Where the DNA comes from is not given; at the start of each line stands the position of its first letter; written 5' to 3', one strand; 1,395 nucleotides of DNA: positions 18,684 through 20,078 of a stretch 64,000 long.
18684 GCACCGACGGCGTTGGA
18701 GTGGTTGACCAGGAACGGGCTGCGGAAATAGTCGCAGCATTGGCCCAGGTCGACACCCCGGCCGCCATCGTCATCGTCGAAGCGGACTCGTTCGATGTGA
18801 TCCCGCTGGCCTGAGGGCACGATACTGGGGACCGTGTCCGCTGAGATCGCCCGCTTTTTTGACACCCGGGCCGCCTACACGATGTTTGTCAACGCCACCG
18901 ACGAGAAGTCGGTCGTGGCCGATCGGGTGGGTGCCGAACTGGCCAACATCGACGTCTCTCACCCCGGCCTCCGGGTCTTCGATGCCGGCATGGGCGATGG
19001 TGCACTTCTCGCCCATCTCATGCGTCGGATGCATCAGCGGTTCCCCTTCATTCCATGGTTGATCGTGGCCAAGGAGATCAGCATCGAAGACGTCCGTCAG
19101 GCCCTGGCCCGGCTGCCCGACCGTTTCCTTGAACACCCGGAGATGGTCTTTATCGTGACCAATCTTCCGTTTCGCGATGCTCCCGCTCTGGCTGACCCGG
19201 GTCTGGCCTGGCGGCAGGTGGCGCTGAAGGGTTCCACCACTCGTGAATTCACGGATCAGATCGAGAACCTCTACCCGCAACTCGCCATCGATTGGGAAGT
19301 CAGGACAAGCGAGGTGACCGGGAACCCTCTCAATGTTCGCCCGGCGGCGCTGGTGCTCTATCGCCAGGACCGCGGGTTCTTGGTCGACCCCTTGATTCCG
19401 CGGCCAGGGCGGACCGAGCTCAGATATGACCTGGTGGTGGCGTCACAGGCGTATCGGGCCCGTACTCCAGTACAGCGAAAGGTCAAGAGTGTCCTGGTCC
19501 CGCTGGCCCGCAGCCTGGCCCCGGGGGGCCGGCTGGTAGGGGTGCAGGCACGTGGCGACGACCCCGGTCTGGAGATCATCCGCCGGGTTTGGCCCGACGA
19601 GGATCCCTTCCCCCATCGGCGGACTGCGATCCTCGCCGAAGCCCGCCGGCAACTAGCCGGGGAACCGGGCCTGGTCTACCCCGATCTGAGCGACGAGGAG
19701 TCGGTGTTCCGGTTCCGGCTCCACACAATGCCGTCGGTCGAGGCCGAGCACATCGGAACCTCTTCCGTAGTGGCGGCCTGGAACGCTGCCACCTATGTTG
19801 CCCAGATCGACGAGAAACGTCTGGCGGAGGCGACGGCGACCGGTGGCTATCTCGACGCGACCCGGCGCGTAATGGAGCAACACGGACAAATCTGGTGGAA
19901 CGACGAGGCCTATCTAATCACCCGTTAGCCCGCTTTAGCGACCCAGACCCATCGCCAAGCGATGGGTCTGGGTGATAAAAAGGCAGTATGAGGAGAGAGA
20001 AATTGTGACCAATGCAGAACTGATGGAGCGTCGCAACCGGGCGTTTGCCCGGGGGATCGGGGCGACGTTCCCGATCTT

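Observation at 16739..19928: Three unknown genes translationally coupled to the paaABCDE-paaR operon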

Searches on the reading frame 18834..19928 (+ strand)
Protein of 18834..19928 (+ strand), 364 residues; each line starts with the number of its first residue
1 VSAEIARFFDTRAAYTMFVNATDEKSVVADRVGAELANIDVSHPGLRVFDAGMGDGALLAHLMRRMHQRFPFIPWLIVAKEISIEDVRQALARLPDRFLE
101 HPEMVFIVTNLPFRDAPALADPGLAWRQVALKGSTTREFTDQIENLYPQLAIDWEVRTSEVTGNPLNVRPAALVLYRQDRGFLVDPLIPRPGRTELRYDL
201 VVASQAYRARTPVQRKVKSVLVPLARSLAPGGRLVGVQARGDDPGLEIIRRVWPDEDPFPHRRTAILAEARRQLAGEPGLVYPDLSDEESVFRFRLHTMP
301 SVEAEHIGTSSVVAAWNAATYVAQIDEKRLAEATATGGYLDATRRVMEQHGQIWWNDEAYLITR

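Call 7: search_protein_families(library=pfam, proteins=[window:18834-19928:+], max_evalue=0.1)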
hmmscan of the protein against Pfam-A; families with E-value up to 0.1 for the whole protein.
window:18834-19928:+ (364 aa): 1 family
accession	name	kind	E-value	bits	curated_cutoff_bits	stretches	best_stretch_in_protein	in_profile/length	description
PF08242.18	Methyltransf_12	-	0.049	14.8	30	0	180-234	47-98/98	Methyltransferase domain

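Call 8: search_protein_families(library=ncbifam, proteins=[window:18834-19928:+], max_evalue=0.1)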
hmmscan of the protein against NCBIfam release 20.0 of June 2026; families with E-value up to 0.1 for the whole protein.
window:18834-19928:+ (364 aa): 2 families
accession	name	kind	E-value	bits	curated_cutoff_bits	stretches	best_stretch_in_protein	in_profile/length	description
NF045667.1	MTase_DVU1556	equivalog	0.012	15.1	155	0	35-67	16-45/213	DVU_1556 family methyltransferase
NF000468.1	Erm37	exception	0.034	14.2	350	1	33-65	21-53/179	23S rRNA (adenine(2058)-N(6))-methyltransferase Erm(37)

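Call 9: find_homologous_proteins(query=window:18834-19928:+)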
Query window:18834-19928:+ (364 aa): 1849 proteins with E <= 0.001 among 8000 candidates; the best 120 are listed.
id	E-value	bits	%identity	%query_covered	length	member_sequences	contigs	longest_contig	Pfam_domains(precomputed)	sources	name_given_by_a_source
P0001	1.6e-240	815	100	100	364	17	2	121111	-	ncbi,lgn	ncbi:MAG: hypothetical protein WD651_06330 [Acidimicrobiia bacterium]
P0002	6.4e-220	747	91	100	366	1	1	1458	-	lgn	-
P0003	8.3e-212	721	88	100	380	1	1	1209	-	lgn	-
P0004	8.6e-212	721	88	100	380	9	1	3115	-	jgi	-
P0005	4.2e-208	709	88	100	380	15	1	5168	-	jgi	jgi:hypothetical protein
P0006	3.1e-206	702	87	100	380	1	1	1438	-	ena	-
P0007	5.3e-191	652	79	100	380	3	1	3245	-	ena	-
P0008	1.4e-189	648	78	100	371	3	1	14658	-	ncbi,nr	ncbi:MAG TPA: hypothetical protein VJR05_15245 [Acidimicrobiia bacterium]|nr:hypothetical protein [A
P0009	9.2e-188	642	79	100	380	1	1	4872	-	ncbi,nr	ncbi:MAG: hypothetical protein Q8Q52_02890 [Acidimicrobiia bacterium]|nr:hypothetical protein [Acidi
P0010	1.1e-187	641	79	100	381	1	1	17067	-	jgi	jgi:hypothetical protein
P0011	9.7e-181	619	77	99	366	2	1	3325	-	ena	-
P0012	3.2e-179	614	76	99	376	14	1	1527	-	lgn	-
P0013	1.3e-178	612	75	99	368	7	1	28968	-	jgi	jgi:hypothetical protein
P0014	1.5e-178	611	75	100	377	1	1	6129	-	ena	-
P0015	9.5e-178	609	76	100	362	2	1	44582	-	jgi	jgi:hypothetical protein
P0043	5.7e-159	547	69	98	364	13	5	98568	-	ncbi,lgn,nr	ncbi:MAG: hypothetical protein H0T94_02935 [Acidimicrobiia bacterium]|nr:hypothetical protein [Acidi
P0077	1.1e-143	497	62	98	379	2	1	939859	-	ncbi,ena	-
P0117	1.8e-139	483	62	99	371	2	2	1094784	-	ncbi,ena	ncbi:MAG: hypothetical protein WB239_13870 [Acidimicrobiia bacterium]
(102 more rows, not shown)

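Call 11: find_encoding_contigs(protein=P0117, flank=10000, max_places=2)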
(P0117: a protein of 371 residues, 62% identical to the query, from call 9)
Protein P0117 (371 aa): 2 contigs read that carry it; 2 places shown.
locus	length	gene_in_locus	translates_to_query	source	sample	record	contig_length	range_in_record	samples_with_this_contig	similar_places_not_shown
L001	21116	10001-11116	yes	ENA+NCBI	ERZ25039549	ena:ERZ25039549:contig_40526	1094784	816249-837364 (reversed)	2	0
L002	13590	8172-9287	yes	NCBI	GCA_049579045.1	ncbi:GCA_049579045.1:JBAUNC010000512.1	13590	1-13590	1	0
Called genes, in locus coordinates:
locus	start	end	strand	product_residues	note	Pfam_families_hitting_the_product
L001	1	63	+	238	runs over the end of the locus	PF00687:Ribosomal_L1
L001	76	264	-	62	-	-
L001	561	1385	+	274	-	PF00466:Ribosomal_L10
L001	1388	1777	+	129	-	PF16320:Ribosomal_L12_N, PF00542:Ribosomal_L12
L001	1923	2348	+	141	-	PF00582:Usp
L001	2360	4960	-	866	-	PF17900:Peptidase_M1_N, PF01433:Peptidase_M1, PF11838:ERAP1_C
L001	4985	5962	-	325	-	PF00296:Bac_luciferase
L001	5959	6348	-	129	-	PF22636:FlK, PF03061:4HBT (weak)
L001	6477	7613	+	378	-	PF13740:ACT_6 (weak), PF21086:ACT_PSP_2, PF00702:Hydrolase, PF06888:Put_Phosphatase (faint), PF12710:HAD, PF08282:Hydrolase_3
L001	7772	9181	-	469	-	PF03446:NAD_binding_2, PF00393:6PGD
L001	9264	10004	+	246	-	PF00480:ROK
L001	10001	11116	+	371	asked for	-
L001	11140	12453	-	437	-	PF13167:GTP-bdg_N, PF16360:GTP-bdg_M, PF03193:RsgA_GTPase (faint), PF00025:Arf (faint), PF01926:MMR_HSR1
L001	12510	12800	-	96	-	-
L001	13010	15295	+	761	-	PF00390:malic, PF03949:Malic_M, PF01515:PTA_PTB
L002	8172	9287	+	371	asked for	-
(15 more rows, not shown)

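Call 12: find_encoding_contigs(protein=P0077, flank=10000, max_places=2)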
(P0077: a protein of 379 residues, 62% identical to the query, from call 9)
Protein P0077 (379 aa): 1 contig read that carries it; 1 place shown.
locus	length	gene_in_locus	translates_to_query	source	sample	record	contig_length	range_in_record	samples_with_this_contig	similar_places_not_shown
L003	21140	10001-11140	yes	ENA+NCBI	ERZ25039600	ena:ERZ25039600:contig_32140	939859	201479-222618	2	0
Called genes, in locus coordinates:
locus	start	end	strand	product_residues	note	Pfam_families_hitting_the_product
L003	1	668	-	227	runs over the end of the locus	PF00072:Response_reg, PF00486:Trans_reg_C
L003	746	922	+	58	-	-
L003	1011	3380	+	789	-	PF03636:Glyco_hydro_65N, PF03632:Glyco_hydro_65m, PF03633:Glyco_hydro_65C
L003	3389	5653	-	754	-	-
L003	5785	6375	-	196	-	PF01464:SLT (weak)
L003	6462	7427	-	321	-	-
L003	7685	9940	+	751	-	PF00271:Helicase_C, PF04408:WHD_HA2, PF08482:HrpB_C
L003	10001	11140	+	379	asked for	-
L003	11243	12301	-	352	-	PF13384:HTH_23, PF13518:HTH_28, PF13551:HTH_29, PF13565:HTH_32, PF13358:DDE_3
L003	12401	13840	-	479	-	PF00478:IMPDH, PF00571:CBS, PF03060:NMO (weak), PF00977:His_biosynth (faint)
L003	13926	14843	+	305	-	PF04018:VCA0040-like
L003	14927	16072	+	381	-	PF08668:HDOD, PF01966:HD (weak)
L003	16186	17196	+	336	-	PF00296:Bac_luciferase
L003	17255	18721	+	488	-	PF07690:MFS_1, PF00083:Sugar_tr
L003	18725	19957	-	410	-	PF00890:FAD_binding_2 (faint), PF01266:DAO, PF07992:Pyr_redox_2 (faint), PF13450:NAD_binding_8 (weak), PF01593:Amino_oxidase (weak)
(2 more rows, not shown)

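Call 13: find_encoding_contigs(protein=P0015, flank=10000, max_places=2)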
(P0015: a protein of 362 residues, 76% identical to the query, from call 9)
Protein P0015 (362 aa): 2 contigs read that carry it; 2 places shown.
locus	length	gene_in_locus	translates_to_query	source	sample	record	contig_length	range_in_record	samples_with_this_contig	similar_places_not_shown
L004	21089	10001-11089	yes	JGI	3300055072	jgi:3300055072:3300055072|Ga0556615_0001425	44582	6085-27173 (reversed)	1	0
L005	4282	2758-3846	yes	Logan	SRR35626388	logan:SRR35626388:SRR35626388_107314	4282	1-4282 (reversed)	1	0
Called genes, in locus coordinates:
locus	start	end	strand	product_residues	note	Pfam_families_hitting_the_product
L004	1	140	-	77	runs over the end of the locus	-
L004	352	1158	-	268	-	PF13622:4HBT_3, PF20789:4HBT_3C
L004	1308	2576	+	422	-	PF00211:Guanylate_cyc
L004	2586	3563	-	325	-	PF02678:Pirin, PF07883:Cupin_2 (faint), PF05726:Pirin_C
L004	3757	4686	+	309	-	PF05138:PaaA_PaaC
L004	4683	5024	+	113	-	PF06243:PaaB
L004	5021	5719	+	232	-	PF05138:PaaA_PaaC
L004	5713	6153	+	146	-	PF01883:FeS_assembly_P, PF23451:Zn_ribbon_PaaD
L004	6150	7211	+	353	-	PF00970:FAD_binding_6, PF00175:NAD_binding_1, PF00111:Fer2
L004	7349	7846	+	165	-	PF17932:TetR_C_24, PF16925:TetR_C_13 (weak)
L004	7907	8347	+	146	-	-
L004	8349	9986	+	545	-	PF18920:DUF5671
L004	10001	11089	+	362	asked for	-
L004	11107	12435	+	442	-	PF00202:Aminotran_3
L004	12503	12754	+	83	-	PF04226:Transgly_assoc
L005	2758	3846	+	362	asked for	-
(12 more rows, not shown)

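Call 14: find_encoding_contigs(protein=P0043, flank=10000, max_places=2)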
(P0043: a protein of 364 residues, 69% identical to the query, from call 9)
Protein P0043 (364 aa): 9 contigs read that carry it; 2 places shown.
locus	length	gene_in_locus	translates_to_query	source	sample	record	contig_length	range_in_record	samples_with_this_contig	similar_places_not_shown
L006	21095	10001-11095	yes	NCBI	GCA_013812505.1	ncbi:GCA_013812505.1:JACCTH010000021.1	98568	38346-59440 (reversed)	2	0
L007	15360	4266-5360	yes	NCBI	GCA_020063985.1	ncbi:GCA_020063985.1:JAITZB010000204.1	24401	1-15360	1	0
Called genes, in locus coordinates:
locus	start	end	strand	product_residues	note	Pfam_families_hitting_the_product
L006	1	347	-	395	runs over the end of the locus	PF12679:ABC2_membrane_2, PF12698:ABC2_membrane_3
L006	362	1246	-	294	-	PF00005:ABC_tran, PF13304:AAA_21 (weak), PF13732:DrrA1-3_C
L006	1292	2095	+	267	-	PF13622:4HBT_3, PF20789:4HBT_3C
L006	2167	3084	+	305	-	PF05138:PaaA_PaaC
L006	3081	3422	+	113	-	PF06243:PaaB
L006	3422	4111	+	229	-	PF05138:PaaA_PaaC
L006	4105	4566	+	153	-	PF01883:FeS_assembly_P, PF23451:Zn_ribbon_PaaD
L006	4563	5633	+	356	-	PF00970:FAD_binding_6, PF00175:NAD_binding_1, PF00111:Fer2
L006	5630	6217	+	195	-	PF00440:TetR_N, PF17932:TetR_C_24, PF16925:TetR_C_13 (weak)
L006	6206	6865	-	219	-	PF00702:Hydrolase, PF12710:HAD (weak), PF13419:HAD_2, PF13242:Hydrolase_like (faint)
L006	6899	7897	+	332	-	PF01370:Epimerase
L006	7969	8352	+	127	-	-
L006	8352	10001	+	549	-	PF18920:DUF5671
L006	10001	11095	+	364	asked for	-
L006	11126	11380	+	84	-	-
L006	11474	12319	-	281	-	-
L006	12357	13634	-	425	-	PF00202:Aminotran_3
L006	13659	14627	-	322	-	PF00586:AIRS, PF02769:AIRS_C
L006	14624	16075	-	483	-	PF13230:GATase_4 (weak), PF00310:GATase_2 (faint), PF13522:GATase_6, PF13537:GATase_7, PF00156:Pribosyltran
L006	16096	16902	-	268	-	-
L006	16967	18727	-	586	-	PF00664:ABC_membrane, PF00005:ABC_tran, PF02463:SMC_N (faint)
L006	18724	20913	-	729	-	PF18072:FGAR-AT_linker, PF00586:AIRS, PF02769:AIRS_C, PF00586:AIRS, PF02769:AIRS_C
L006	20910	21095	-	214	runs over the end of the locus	PF07685:GATase_3 (weak), PF13507:GATase_5, PF00117:GATase (weak), PF01965:DJ-1_PfpI, PF13507:GATase_5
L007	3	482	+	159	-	?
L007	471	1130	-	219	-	PF00702:Hydrolase, PF12710:HAD (weak), PF13419:HAD_2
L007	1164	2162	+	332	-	PF01370:Epimerase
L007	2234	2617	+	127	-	-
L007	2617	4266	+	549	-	PF18920:DUF5671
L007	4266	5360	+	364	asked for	-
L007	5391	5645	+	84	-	-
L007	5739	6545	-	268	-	-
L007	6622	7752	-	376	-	PF00202:Aminotran_3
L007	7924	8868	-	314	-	PF00586:AIRS, PF02769:AIRS_C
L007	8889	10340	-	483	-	PF13230:GATase_4 (weak), PF00310:GATase_2 (faint), PF13522:GATase_6, PF13537:GATase_7, PF00156:Pribosyltran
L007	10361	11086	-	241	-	-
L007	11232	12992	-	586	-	PF00664:ABC_membrane, PF00005:ABC_tran, PF02463:SMC_N (faint)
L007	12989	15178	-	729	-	PF18072:FGAR-AT_linker, PF00586:AIRS, PF02769:AIRS_C, PF00586:AIRS, PF02769:AIRS_C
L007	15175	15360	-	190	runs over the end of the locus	PF01965:DJ-1_PfpI, PF07685:GATase_3 (weak), PF13507:GATase_5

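Call 15: find_encoding_contigs(protein=P0010, flank=10000, max_places=2)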
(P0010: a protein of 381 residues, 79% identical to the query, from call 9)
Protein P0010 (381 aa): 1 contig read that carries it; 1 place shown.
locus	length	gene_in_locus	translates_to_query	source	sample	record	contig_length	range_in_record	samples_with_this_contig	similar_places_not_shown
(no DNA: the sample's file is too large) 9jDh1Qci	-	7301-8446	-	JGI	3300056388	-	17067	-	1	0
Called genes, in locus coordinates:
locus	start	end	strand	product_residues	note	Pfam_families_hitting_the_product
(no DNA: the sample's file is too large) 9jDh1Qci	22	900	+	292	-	PF13622:4HBT_3, PF20789:4HBT_3C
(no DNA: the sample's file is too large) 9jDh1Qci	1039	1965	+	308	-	PF05138:PaaA_PaaC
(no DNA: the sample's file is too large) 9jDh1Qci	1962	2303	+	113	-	PF06243:PaaB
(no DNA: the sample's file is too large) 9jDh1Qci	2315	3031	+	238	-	PF05138:PaaA_PaaC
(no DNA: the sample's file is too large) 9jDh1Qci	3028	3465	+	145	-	PF01883:FeS_assembly_P, PF23451:Zn_ribbon_PaaD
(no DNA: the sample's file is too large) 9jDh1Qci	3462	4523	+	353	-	PF00970:FAD_binding_6, PF00175:NAD_binding_1, PF00111:Fer2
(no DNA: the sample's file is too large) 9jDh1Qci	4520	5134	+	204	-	PF00440:TetR_N, PF17932:TetR_C_24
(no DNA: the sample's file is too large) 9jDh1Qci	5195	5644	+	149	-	-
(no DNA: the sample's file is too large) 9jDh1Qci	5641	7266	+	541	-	PF18920:DUF5671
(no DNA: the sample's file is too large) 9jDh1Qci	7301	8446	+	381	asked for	-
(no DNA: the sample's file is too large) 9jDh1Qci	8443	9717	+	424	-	PF00202:Aminotran_3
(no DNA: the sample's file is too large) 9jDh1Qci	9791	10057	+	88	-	PF04226:Transgly_assoc (weak)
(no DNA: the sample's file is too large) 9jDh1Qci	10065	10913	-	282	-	-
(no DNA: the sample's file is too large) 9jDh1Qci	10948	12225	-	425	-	PF00202:Aminotran_3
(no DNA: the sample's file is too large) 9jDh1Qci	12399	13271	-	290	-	PF00586:AIRS, PF02769:AIRS_C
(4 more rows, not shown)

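Call 18: search_solved_structures(query=A1, max_evalue=10, show_alignments=2)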
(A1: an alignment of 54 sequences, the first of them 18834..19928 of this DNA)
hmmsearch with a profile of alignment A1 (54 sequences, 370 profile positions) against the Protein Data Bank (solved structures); distinct sequences matched with E-value up to 10: 3.
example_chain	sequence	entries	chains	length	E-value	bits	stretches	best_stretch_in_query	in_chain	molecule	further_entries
7o4m_A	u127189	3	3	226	0.36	13.1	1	29-100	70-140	tRNA (Adenine(22)-N(1))-methyltransferase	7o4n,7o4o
5thy_A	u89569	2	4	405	0.87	11.9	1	195-253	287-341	CurJ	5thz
9m20_A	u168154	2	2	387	1.1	11.5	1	267-345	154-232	mannan endo-1,4-beta-mannosidase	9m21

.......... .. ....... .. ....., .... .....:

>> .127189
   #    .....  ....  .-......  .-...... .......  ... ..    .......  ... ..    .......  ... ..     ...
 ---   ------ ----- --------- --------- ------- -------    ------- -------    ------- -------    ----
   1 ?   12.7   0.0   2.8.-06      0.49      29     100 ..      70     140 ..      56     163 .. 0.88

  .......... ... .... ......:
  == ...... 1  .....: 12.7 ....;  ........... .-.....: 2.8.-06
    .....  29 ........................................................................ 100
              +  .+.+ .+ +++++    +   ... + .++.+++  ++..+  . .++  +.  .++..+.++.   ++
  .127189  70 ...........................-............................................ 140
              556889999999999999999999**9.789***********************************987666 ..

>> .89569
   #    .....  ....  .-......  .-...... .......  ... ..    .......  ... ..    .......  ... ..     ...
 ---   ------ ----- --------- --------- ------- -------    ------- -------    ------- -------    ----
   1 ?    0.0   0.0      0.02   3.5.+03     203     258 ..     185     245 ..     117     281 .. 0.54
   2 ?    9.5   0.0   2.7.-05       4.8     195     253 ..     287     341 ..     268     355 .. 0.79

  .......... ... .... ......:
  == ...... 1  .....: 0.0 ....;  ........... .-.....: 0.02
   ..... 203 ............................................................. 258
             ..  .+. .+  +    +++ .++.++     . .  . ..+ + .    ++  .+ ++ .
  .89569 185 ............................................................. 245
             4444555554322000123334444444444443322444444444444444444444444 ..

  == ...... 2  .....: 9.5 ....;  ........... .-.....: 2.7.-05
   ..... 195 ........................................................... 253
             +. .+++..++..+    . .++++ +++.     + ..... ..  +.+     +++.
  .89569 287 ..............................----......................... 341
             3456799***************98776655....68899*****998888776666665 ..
